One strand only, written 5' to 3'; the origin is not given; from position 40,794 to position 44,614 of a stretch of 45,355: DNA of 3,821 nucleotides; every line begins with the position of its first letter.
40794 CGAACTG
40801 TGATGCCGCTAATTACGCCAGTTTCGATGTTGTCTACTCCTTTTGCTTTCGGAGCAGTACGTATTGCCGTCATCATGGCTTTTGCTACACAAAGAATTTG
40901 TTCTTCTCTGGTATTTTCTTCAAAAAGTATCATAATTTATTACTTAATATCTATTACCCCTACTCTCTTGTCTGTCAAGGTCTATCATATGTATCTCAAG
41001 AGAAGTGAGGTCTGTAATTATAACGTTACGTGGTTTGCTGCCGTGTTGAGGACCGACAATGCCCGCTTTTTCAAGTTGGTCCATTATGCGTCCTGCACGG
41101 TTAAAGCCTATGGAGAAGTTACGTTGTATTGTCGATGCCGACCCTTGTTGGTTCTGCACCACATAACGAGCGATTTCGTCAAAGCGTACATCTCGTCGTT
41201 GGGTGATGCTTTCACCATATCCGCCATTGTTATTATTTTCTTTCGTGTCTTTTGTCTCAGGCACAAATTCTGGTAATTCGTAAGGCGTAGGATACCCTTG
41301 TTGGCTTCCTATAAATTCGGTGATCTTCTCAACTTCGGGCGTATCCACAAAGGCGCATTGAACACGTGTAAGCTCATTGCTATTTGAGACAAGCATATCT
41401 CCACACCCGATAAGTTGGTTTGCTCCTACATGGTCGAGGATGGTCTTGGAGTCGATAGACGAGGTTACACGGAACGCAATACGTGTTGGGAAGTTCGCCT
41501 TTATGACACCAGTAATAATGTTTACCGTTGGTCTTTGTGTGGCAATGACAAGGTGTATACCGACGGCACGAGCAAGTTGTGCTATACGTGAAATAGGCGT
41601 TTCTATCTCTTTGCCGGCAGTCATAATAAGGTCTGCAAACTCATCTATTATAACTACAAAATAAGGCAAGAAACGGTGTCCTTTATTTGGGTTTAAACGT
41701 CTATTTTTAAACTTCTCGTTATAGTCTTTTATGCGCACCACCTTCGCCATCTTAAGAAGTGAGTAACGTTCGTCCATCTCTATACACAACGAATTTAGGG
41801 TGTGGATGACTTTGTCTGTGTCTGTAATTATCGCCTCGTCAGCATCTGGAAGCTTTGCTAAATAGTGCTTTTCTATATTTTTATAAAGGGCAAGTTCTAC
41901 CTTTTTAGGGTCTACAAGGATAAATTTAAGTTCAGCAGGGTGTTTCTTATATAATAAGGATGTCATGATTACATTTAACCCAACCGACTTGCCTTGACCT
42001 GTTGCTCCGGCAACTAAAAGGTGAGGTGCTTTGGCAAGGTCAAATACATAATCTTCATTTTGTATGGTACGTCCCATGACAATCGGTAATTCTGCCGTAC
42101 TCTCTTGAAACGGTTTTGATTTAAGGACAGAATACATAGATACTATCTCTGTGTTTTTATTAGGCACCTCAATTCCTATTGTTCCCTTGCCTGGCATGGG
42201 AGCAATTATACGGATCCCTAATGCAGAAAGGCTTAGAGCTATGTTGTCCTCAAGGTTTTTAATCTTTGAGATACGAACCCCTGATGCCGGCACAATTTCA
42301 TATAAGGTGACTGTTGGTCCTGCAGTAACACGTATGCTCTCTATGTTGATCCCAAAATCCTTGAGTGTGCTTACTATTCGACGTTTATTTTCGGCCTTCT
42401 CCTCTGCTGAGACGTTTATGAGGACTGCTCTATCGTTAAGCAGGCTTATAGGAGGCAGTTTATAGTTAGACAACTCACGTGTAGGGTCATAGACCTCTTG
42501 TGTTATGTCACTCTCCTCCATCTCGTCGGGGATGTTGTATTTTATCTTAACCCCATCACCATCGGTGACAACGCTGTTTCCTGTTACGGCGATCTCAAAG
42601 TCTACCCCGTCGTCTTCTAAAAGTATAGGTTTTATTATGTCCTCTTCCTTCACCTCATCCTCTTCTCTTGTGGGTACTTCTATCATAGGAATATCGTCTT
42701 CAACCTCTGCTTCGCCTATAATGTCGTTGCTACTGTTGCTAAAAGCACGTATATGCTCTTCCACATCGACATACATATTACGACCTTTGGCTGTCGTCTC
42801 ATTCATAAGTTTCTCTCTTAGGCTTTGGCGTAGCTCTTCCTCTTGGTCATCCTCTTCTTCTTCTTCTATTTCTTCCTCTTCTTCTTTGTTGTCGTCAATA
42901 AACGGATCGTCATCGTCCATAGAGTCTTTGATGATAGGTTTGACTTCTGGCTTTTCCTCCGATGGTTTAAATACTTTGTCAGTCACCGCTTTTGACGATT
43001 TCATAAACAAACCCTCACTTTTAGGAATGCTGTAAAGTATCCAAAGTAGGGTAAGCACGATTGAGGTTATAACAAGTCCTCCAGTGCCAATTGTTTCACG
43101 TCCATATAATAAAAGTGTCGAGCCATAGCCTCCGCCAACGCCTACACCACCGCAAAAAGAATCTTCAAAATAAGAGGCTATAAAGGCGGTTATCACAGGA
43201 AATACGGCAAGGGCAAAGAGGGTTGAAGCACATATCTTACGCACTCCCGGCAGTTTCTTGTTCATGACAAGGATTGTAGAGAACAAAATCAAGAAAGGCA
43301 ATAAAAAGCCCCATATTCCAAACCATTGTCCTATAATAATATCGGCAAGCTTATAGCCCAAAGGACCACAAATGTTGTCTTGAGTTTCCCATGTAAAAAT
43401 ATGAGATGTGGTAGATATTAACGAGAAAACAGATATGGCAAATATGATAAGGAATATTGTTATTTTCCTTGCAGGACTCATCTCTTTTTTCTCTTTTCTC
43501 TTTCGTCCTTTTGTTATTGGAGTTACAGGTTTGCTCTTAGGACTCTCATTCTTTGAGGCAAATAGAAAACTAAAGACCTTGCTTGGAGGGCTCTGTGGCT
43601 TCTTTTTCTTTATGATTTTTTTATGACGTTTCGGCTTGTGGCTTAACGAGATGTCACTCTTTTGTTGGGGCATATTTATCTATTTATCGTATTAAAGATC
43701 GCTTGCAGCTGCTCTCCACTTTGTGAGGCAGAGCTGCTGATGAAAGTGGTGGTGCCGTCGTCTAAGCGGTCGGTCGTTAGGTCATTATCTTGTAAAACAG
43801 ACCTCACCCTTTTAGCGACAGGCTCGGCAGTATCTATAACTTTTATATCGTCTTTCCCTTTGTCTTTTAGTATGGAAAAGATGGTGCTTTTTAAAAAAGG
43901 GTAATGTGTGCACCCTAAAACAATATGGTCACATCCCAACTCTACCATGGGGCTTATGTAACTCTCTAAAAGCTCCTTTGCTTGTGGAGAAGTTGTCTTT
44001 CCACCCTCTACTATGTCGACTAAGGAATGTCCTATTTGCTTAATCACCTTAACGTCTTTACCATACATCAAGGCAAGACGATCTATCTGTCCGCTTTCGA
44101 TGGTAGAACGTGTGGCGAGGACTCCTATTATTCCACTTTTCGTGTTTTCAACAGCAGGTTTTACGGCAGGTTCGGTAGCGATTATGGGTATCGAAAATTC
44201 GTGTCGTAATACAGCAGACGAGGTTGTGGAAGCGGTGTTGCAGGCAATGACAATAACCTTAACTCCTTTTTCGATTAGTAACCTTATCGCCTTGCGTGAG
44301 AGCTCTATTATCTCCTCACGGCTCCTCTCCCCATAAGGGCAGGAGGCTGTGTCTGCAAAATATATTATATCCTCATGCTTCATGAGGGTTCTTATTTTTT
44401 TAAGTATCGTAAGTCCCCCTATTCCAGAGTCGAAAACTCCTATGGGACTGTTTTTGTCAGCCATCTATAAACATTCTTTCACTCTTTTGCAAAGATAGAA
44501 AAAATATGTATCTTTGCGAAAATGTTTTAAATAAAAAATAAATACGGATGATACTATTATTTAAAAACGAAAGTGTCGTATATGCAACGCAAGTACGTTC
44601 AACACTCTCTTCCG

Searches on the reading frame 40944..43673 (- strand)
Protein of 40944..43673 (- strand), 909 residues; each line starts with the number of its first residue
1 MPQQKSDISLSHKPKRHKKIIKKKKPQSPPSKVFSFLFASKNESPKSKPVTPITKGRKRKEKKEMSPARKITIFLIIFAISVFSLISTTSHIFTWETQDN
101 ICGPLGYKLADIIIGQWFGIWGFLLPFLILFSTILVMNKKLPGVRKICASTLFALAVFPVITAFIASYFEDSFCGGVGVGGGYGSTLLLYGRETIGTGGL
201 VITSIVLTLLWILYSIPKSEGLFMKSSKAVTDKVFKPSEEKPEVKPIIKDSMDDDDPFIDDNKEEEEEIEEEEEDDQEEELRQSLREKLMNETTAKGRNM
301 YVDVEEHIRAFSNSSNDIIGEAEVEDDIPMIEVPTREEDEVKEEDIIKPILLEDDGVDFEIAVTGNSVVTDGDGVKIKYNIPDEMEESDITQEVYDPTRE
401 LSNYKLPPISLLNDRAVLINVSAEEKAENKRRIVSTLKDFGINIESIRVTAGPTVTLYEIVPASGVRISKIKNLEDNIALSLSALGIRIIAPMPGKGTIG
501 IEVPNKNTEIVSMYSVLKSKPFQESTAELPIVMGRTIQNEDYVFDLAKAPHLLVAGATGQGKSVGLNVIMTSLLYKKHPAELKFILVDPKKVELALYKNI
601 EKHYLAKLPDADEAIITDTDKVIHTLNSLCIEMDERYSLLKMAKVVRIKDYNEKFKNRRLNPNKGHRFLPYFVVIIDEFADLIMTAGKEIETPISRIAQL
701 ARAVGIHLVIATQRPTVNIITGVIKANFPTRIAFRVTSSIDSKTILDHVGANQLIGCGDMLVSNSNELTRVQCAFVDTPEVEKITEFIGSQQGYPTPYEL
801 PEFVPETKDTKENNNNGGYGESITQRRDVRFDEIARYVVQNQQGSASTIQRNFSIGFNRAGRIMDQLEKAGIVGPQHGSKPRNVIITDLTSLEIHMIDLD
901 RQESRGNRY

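Call 10: search_protein_families(library=pfam, proteins=[window:40944-43673:-], max_evalue=0.00001)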
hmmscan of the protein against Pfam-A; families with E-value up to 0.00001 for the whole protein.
window:40944-43673:- (909 aa): 4 families
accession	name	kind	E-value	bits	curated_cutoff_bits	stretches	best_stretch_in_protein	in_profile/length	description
PF01580.24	FtsK_SpoIIIE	-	5e-55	186.8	24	1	514-716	3-220/221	FtsK/SpoIIIE family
PF17854.6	FtsK_alpha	-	1.2e-29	103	22.9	1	406-505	1-101/101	FtsK alpha domain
PF09397.16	FtsK_gamma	-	1.8e-25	88.9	30.6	1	827-887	3-63/63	Ftsk gamma domain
PF12846.13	AAA_10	-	1.6e-06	27.8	27.5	0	548-599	20-66/362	AAA-like domain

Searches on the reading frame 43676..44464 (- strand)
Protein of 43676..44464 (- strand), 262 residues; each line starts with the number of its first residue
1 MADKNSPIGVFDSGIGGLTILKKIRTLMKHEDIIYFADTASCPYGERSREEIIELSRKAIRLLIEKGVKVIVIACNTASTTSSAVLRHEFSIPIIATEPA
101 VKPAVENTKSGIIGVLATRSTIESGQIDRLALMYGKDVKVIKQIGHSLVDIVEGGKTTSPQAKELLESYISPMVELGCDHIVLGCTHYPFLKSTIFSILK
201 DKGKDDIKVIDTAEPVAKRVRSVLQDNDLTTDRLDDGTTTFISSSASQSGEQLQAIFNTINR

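Call 48: search_protein_families(library=pfam, proteins=[window:43676-44464:-], max_evalue=0.00001)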
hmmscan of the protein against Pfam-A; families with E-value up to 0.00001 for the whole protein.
window:43676-44464:- (262 aa): 1 family
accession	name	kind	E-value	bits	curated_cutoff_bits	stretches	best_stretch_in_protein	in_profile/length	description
PF01177.27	Asp_Glu_race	-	5.3e-19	69.3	31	1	26-214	18-205/211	Asp/Glu/Hydantoin racemase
